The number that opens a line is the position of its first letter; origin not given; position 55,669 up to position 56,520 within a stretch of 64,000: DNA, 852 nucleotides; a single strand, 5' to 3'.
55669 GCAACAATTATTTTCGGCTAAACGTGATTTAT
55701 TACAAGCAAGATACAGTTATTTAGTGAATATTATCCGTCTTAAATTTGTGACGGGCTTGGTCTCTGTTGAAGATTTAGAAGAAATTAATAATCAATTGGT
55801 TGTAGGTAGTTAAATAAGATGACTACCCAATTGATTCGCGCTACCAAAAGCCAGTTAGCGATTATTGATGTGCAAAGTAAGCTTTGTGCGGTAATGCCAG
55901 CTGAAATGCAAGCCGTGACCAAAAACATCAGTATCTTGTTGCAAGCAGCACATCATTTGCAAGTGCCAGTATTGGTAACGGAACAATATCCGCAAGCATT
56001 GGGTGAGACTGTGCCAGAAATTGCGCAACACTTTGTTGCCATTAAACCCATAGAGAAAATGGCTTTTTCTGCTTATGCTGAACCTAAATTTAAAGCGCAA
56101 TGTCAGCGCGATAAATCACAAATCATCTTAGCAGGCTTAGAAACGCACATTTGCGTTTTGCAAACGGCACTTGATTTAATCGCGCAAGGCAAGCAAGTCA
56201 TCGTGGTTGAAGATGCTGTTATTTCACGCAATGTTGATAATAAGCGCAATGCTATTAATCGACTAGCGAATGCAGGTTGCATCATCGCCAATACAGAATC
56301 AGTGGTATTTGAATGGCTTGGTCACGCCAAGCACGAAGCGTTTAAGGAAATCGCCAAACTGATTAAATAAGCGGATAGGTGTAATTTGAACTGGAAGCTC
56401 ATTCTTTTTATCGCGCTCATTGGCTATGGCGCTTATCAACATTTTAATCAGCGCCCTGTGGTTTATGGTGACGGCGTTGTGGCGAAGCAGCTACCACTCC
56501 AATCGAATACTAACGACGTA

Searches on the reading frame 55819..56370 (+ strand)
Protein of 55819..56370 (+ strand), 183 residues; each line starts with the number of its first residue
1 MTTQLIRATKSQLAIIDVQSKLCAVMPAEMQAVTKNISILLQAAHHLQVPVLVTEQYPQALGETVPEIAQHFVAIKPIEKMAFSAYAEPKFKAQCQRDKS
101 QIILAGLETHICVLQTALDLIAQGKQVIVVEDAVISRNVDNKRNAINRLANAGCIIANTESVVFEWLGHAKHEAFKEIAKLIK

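Call 29: search_protein_families(library=pfam, proteins=[window:55819-56370:+])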
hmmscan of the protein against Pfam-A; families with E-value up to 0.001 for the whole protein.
window:55819-56370:+ (183 aa): 1 family
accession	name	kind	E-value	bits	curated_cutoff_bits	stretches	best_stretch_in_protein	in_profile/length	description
PF00857.26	Isochorismatase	-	1.2e-30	107.4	27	1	13-160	3-174/175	Isochorismatase domain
